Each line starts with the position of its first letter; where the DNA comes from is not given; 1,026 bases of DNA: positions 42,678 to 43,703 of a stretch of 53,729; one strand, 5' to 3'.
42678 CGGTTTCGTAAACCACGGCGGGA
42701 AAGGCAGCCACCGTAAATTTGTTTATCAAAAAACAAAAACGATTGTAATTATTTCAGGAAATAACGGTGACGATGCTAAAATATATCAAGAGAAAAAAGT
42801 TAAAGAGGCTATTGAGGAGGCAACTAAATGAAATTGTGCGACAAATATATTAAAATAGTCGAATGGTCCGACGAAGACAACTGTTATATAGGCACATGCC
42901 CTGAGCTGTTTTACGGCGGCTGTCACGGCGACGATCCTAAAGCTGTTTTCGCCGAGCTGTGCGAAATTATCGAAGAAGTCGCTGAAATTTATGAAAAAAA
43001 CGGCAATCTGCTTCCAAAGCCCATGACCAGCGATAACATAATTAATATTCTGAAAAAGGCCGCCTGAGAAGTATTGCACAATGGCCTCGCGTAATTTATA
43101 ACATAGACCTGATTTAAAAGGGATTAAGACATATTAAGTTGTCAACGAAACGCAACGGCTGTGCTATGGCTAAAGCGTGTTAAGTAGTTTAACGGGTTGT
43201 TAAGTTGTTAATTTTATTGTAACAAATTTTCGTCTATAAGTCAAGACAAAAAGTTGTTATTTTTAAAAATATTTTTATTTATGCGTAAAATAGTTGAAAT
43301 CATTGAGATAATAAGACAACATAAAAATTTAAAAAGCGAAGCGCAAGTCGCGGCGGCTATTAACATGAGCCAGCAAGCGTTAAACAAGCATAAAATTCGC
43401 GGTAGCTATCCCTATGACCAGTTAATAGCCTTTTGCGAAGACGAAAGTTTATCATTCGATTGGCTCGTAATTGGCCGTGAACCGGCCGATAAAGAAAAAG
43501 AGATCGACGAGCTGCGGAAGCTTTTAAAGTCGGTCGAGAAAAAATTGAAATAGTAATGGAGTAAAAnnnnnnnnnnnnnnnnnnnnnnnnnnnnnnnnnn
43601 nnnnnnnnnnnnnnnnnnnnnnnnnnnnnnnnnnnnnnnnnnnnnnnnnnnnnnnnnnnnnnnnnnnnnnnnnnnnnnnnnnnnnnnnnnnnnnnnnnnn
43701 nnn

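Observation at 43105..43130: Solitary CRISPR repeat unit in the accessory island: candidate RNA anti-CRISPR, tracr-like anti-repeat, or array remnant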

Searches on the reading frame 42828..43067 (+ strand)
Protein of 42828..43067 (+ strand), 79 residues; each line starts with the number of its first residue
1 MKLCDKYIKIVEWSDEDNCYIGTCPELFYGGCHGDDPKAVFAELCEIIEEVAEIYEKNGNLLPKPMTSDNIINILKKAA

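Call 18: search_protein_families(library=ncbifam, proteins=[window:42828-43067:+], max_evalue=0.01)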
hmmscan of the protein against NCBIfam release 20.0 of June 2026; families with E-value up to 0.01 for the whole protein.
window:42828-43067:+ (79 aa): 0 families

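Call 19: search_protein_families(library=pfam, proteins=[window:42828-43067:+], max_evalue=0.01)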
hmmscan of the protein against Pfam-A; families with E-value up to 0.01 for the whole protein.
window:42828-43067:+ (79 aa): 0 families

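Call 27: find_encoding_contigs(protein=window:42828-43067:+, flank=3000, max_places=6)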
Protein window:42828-43067:+ (79 aa): no gene with exactly this product is on record in the collection.

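Call 64: find_homologous_proteins(query=window:42828-43067:+, max_evalue=0.00001)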
Query window:42828-43067:+ (79 aa): 792 proteins with E <= 0.00001 among 792 candidates; the best 120 are listed.
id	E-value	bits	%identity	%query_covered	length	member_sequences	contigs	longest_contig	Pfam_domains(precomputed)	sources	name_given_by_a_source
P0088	1.9e-48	179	100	100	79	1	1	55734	-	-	-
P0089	7.0e-38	146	81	100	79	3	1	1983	-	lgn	-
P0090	9.0e-36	139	77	100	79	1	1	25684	-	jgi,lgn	jgi:predicted RNase H-like HicB family nuclease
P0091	6.3e-35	136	72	100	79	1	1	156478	-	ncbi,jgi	-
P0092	2.4e-34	134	80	95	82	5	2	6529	-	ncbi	-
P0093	1.5e-33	132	71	100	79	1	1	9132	-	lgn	-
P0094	2.8e-32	128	73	100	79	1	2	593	-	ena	-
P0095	5.1e-32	127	72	100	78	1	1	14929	-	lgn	-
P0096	1.9e-31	125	66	100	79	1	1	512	-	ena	-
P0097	1.3e-30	123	61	100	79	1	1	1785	-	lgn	-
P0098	6.2e-30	120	61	100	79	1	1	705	-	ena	-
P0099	7.9e-30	120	61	100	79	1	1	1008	-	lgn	-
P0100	8.6e-30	120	61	100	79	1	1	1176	-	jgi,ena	-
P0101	9.2e-30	120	61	96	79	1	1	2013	-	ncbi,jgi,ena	-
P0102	9.3e-30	120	59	100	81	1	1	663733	-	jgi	jgi:predicted RNase H-like HicB family nuclease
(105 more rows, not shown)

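Call 65: find_encoding_contigs(protein=P0090, flank=2500, max_places=2)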
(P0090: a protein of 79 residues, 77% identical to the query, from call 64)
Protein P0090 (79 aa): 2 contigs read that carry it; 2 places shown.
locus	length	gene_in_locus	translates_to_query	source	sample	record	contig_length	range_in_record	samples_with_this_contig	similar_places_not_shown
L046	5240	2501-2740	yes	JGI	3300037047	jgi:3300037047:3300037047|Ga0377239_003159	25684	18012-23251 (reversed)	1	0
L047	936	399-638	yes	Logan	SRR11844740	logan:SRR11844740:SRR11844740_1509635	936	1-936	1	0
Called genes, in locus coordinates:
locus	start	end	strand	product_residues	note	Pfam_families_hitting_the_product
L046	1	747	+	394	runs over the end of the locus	PF13424:TPR_12 (faint), PF13428:TPR_14 (faint), PF14559:TPR_19 (faint), PF07719:TPR_2 (faint), PF13371:TPR_9 (faint), PF13414:TPR_11 (faint), PF13432:TPR_16 (faint), PF00515:TPR_1 (weak), +2 more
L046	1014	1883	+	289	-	PF04754:Transposase_31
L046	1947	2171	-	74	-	-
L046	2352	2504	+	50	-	-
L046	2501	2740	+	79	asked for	-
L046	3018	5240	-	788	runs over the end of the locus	PF04851:ResIII, PF18766:SWI2_SNF2, PF00270:DEAD, PF00271:Helicase_C, PF11907:DUF3427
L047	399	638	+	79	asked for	-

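Call 66: find_encoding_contigs(protein=P0089, flank=2500, max_places=2)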
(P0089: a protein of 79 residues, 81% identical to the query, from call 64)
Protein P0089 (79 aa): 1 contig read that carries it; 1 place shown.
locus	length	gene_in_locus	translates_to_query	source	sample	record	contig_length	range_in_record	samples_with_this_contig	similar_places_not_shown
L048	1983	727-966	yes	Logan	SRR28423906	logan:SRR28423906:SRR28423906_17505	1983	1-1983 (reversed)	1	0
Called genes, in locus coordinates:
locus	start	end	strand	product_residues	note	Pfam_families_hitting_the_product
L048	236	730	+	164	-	PF21247:Fic-like_C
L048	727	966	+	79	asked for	-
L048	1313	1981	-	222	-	?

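Call 67: find_encoding_contigs(protein=P0092, flank=2500, max_places=2)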
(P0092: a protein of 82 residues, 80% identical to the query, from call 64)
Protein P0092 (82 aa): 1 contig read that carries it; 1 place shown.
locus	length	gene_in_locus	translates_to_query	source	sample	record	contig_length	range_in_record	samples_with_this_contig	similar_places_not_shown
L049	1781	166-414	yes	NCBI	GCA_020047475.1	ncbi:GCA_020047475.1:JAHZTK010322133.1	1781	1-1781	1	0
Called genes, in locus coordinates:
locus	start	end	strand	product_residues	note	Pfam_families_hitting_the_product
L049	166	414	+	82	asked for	-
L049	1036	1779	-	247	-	?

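Call 68: find_encoding_contigs(protein=P0091, flank=2500, max_places=2)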
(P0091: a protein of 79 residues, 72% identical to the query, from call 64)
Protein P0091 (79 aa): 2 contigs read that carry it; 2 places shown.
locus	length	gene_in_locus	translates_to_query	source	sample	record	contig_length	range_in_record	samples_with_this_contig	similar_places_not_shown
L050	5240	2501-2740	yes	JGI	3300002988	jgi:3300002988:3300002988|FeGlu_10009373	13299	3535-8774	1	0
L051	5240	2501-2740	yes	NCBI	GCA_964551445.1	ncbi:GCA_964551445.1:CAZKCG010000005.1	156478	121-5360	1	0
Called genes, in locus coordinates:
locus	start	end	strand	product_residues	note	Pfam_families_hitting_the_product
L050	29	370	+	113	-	-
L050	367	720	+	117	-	PF24716:WapI (faint)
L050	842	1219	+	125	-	PF05168:HEPN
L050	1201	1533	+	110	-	PF01909:NTP_transf_2, PF18765:Polbeta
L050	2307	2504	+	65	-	PF07927:HicA_toxin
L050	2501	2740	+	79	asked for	-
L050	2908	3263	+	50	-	-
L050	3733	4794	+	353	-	-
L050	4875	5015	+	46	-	-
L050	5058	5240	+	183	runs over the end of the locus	-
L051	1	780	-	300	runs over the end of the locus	?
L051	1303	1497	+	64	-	PF10047:DUF2281 (weak)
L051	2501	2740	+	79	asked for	-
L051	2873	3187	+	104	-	PF01909:NTP_transf_2, PF18765:Polbeta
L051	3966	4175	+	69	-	PF21748:UPF0150 (weak), PF15919:HicB_lk_antitox, PF15970:HicB-like_2 (weak)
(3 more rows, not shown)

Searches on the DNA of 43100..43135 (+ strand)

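Call 51: search_dna_similar(query=window:43100-43135:+, collection=phages, mode=distant, max_evalue=10, max_rows=15)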
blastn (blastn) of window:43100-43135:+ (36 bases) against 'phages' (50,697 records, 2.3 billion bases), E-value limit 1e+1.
Records with a match: 117; places in all: 117; records where one place covers at least 80% of the query: 0.
Best place of each record, by identity: >=99% 24; 95-99% 19; 90-95% 74.
By first word of the organism name: Vibrio 73; Staphylococcus 17; Stx1a-converting 13; Stx2a-converting 6; Streptococcus 3; Acinetobacter 2; Prochlorococcus 1; Bacillus 1; Aeromonas 1.
By host as written in the record: - 88; Staphylococcus epidermidis F12 6; Vibrio crassostreae 5; Staphylococcus epidermidis 3; Staphylococcus epidermidis 9142 2; Staphylococcus sp. 2; Staphylococcus epidermidis COB-Sec1 2; Prochlorococcus sp. MED4 1; and 8 more.
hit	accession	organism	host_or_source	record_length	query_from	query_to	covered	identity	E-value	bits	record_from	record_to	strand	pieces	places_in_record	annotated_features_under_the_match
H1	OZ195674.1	Vibrio phage 1271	Seawater and oysters mix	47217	11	33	64%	91.3%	1e+0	34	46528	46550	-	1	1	none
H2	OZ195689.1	Vibrio phage 1223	Seawater and oysters mix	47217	11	33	64%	91.3%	1e+0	34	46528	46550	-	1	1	none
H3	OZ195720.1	Vibrio phage 1225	Seawater and oysters mix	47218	11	33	64%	91.3%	1e+0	34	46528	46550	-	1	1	none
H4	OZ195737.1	Vibrio phage 1268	Seawater and oysters mix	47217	11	33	64%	91.3%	1e+0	34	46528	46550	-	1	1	none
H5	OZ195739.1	Vibrio phage 1269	Seawater and oysters mix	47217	11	33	64%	91.3%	1e+0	34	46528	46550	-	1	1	none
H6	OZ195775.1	Vibrio phage 1222 g1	Seawater and oysters mix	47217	11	33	64%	91.3%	1e+0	34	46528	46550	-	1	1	none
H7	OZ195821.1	Vibrio phage 1243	Seawater and oysters mix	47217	11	33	64%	91.3%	1e+0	34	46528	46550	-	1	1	none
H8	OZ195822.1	Vibrio phage 1242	Seawater and oysters mix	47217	11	33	64%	91.3%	1e+0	34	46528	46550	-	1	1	none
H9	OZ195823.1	Vibrio phage 1240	Seawater and oysters mix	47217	11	33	64%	91.3%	1e+0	34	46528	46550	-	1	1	none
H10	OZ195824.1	Vibrio phage 1237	Seawater and oysters mix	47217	11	33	64%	91.3%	1e+0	34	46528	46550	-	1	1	none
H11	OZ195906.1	Vibrio phage 1247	Seawater and oysters mix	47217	11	33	64%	91.3%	1e+0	34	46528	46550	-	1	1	none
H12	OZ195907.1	Vibrio phage 1245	Seawater and oysters mix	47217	11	33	64%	91.3%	1e+0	34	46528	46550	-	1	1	none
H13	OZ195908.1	Vibrio phage 1244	Seawater and oysters mix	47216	11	33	64%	91.3%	1e+0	34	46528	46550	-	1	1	none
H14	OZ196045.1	Vibrio phage 1214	Seawater and oysters mix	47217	11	33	64%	91.3%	1e+0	34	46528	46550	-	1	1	none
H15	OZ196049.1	Vibrio phage 1221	Seawater and oysters mix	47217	11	33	64%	91.3%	1e+0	34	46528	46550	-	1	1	none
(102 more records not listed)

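Call 52: search_dna_similar(query=window:43100-43135:+, collection=plasmids, mode=distant, max_evalue=10, max_rows=15)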
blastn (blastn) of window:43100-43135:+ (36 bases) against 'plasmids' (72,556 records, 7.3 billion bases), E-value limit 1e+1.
Records with a match: 10; places in all: 27; records where one place covers at least 80% of the query: 2.
Best place of each record, by identity: >=99% 4; 90-95% 5; 80-90% 1.
By first word of the organism name: Pseudoalteromonas 2; Escherichia 2; Arcobacter 1; Methylocaldum 1; Thiothrix 1; Buttiauxella 1; Bacillus 1; Catenovulum 1.
By predicted mobility (MOB-suite, as given by PLSDB): non-mobilizable 10.
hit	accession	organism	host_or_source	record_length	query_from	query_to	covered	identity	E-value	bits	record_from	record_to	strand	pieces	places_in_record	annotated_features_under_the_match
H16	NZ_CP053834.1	Arcobacter cloacae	cell culture,Sewage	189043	2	36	97%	88.6%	8e-3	43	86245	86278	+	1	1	none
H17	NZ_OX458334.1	Methylocaldum szegediense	-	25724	6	36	86%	90.6%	3e-2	42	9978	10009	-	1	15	none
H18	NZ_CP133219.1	Thiothrix lacustris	Kaluga region, Russia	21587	9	32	67%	100.0%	2e-3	45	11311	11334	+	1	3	none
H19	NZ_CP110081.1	Buttiauxella sp. WJP83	Torreya grandis,single cell,soil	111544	3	26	67%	91.7%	1e+0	36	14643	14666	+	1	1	tail assembly protein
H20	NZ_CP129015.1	Bacillus carboniphilus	-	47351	10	32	64%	91.3%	4e+0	34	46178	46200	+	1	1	phage tail protein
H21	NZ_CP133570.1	Pseudoalteromonas sp. HL-AS1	sediment core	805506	6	28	64%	91.3%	4e+0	34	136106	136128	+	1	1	none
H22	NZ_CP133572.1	Pseudoalteromonas sp. HL-AS2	sediment core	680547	6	28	64%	91.3%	4e+0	34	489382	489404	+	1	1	none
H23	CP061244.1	Escherichia coli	Homo sapiens,cell culture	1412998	11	28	50%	100.0%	4e+0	34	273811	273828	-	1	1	Ail/Lom family outer membrane beta-barrel protein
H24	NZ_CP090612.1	Escherichia coli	pig,lung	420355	11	28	50%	100.0%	4e+0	34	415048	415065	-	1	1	Ail/Lom family outer membrane beta-barrel protein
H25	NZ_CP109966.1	Catenovulum adriaticum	algae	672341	3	20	50%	100.0%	4e+0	34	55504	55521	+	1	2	IS1634 family transposase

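Call 53: get_annotated_region(hit=H16, flank=4000)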
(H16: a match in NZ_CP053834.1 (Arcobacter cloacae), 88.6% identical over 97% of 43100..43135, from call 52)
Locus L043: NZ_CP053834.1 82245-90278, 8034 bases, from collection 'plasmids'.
description: Arcobacter cloacae strain LMG 26153 plasmid pACLO, complete sequence
organism: Arcobacter cloacae (NCBI taxid 1054034)
taxonomy: Bacteria; Campylobacterota; Epsilonproteobacteria; Campylobacterales; Arcobacteraceae; Arcobacter; Arcobacter cloacae
host: -; source: cell culture,Sewage; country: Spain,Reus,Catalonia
typing (MOB-suite, as given by PLSDB): non-mobilizable
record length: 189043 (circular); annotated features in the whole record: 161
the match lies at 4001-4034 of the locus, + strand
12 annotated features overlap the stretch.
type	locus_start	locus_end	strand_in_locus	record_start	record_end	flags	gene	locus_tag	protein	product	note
CDS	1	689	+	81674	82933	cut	-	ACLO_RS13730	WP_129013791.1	type II toxin-antitoxin system HipA family toxin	-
CDS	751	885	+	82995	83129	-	-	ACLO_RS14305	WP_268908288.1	hypothetical protein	-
CDS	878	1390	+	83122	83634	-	-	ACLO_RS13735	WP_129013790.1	reverse transcriptase domain-containing protein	-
CDS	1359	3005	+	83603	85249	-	cas1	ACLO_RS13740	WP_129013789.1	CRISPR-associated endonuclease Cas1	GO:0043571 - maintenance of CRISPR repeat elements [Evidence IEA]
CDS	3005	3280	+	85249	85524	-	cas2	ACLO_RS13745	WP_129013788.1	CRISPR-associated endonuclease Cas2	GO:0043571 - maintenance of CRISPR repeat elements [Evidence IEA]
CDS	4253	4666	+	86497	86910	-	-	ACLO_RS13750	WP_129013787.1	hypothetical protein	-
CDS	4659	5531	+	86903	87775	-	-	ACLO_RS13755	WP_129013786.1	nucleotidyl transferase AbiEii/AbiGii toxin family protein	-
CDS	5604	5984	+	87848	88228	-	-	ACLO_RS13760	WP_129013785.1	hypothetical protein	-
CDS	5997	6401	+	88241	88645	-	-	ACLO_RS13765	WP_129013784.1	hypothetical protein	-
CDS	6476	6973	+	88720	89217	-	-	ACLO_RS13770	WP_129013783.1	outer membrane beta-barrel protein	-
CDS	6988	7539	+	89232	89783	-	-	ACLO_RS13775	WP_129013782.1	hypothetical protein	-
CDS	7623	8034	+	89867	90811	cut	-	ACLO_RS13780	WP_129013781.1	WYL domain-containing protein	-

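Call 54: get_annotated_region(hit=H17, flank=6000)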
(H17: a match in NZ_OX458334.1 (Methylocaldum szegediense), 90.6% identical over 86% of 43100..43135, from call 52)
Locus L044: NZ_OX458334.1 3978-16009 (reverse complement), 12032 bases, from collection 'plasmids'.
description: Methylocaldum szegediense isolate Msz(Nor) plasmid MSZNORminor, complete sequence
organism: Methylocaldum szegediense (NCBI taxid 73780)
taxonomy: Bacteria; Pseudomonadota; Gammaproteobacteria; Methylococcales; Methylococcaceae; Methylocaldum; Methylocaldum szegediense
host: -; source: -; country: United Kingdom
typing (MOB-suite, as given by PLSDB): non-mobilizable
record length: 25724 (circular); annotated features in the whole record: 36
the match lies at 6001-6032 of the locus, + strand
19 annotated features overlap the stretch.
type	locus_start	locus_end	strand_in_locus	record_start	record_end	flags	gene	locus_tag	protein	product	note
CDS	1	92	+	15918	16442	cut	-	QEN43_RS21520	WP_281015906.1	chlororespiratory reduction 6 domain-containing protein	-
CDS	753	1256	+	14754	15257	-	-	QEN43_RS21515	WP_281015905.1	helix-turn-helix domain-containing protein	-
CDS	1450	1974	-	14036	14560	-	-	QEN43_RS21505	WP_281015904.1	metal-dependent hydrolase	-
CDS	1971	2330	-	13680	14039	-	-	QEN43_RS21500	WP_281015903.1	hypothetical protein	-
CDS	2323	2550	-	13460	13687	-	-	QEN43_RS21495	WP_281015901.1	hypothetical protein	-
CDS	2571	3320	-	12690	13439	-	-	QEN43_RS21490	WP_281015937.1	hypothetical protein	-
CDS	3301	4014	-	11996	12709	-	-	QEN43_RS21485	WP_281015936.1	hypothetical protein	-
CDS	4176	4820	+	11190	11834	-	-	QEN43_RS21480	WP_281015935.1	recombinase family protein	GO:0006310 - DNA recombination [Evidence IEA]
CDS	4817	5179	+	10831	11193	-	-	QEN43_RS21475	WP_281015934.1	hypothetical protein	-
CDS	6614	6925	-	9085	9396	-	-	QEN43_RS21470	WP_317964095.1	hypothetical protein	-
CDS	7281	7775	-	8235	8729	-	-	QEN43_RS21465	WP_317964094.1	hypothetical protein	-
CDS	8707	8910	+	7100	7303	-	-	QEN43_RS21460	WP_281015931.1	hypothetical protein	-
CDS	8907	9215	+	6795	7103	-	-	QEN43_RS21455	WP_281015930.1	hypothetical protein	-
CDS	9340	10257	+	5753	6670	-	-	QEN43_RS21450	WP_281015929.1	hypothetical protein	-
CDS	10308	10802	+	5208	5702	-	-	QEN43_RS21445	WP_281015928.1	siphovirus Gp157 family protein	-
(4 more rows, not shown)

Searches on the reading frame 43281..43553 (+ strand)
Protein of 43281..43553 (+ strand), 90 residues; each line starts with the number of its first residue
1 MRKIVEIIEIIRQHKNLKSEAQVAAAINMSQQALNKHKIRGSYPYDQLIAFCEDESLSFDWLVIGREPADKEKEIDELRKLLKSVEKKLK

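Call 18: search_protein_families(library=ncbifam, proteins=[window:43281-43553:+], max_evalue=0.01)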
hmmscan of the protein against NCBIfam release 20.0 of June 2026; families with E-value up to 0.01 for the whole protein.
window:43281-43553:+ (90 aa): 0 families

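Call 19: search_protein_families(library=pfam, proteins=[window:43281-43553:+], max_evalue=0.01)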
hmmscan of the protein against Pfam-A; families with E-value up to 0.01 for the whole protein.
window:43281-43553:+ (90 aa): 2 families
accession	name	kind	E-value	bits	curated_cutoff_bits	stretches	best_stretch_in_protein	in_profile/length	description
PF07022.19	Phage_CI_repr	-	3.4e-05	24.5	22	1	9-68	4-63/65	Bacteriophage CI repressor helix-turn-helix domain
PF17842.7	dsRBD2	-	0.0011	19.5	25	1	21-87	11-75/147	Double-stranded RNA binding domain 2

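Call 30: find_related_loci(query=A1, collection=viral_contigs, flank=3000)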
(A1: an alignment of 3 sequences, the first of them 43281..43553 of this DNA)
Query A1 (90 aa) in viral_contigs; peptide patterns used: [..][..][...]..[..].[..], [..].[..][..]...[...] (x = any residue, [..] = any of these).
600 stretches matched a pattern, but none encodes a relative of the query by tblastn (E <= 1e-3).

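Call 94: find_homologous_proteins(query=window:43281-43553:+, max_evalue=0.000001)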
Query window:43281-43553:+ (90 aa): 5 proteins with E <= 0.000001 among 14 candidates.
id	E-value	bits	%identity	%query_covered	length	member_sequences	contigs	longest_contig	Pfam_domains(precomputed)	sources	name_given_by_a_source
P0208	4.7e-50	185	100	100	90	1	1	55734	-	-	-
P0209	5.0e-44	165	91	100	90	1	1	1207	PF07022.20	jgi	-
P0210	1.5e-24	103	59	100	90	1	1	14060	PF07022.20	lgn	-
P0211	8.3e-24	101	58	100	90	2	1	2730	PF07022.20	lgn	-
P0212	2.4e-23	100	60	100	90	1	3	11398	PF07022.20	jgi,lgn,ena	-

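Call 95: find_encoding_contigs(protein=P0209, flank=2000, max_places=2)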
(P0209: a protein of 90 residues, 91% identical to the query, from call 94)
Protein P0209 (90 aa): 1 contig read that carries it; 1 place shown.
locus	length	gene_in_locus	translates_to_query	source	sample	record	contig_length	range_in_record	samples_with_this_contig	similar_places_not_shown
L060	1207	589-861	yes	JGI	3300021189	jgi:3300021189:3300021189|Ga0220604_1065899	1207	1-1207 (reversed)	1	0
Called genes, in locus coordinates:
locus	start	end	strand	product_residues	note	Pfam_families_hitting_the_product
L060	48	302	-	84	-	-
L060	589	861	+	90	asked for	PF07022:Phage_CI_repr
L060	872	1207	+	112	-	?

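Call 96: find_encoding_contigs(protein=P0210, flank=3000, max_places=2)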
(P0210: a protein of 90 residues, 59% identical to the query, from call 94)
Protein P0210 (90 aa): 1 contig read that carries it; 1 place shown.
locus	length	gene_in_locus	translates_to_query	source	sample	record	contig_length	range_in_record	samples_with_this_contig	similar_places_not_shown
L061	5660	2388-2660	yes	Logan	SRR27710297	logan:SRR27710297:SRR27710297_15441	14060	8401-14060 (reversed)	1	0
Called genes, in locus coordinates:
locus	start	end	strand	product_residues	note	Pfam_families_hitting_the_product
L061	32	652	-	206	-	-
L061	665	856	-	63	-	-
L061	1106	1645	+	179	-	PF07022:Phage_CI_repr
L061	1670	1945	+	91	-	PF10387:DUF2442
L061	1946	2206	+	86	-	PF13711:DUF4160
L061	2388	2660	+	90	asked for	PF07022:Phage_CI_repr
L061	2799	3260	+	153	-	-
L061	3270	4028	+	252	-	-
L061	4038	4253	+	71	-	-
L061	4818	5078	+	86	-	PF13711:DUF4160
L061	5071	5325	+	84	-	PF10387:DUF2442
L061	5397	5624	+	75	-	-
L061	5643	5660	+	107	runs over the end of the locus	-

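Call 97: find_encoding_contigs(protein=P0212, flank=3000, max_places=2)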
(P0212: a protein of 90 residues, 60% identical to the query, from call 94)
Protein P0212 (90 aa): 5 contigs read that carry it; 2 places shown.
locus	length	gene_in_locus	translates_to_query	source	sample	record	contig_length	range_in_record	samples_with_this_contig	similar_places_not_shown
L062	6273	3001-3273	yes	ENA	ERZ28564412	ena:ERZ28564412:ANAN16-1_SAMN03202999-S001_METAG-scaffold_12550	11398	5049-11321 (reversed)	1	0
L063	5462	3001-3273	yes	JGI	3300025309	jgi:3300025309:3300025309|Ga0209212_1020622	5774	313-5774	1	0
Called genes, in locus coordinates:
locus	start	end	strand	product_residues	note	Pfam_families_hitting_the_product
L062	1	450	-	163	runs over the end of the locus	-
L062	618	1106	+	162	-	-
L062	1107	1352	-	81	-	-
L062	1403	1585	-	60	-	-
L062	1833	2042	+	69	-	-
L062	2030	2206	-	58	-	-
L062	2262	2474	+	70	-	PF12773:DZR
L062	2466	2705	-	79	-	PF14803:Zn_ribbon_Nudix (weak)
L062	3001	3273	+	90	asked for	PF07022:Phage_CI_repr (weak)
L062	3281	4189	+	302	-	-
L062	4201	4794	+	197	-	PF16729:DUF5067, PF11611:DUF4352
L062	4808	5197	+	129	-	-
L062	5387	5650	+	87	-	-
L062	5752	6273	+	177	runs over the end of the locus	PF22398:DUF6978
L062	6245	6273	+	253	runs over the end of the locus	PF08861:DUF1828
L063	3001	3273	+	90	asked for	PF07022:Phage_CI_repr (weak)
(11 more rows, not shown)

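Call 98: find_encoding_contigs(protein=P0211, flank=2000, max_places=1)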
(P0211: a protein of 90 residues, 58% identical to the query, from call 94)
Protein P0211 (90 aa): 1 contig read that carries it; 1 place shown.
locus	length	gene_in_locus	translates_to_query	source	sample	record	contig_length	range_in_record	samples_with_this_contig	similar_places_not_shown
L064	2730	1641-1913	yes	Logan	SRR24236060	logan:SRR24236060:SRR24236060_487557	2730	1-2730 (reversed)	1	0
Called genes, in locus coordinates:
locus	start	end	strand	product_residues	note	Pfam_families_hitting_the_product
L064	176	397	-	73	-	-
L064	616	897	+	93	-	PF07022:Phage_CI_repr (faint)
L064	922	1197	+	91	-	PF10387:DUF2442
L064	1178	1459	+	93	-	PF13711:DUF4160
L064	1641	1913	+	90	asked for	PF07022:Phage_CI_repr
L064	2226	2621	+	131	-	-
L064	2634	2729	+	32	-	?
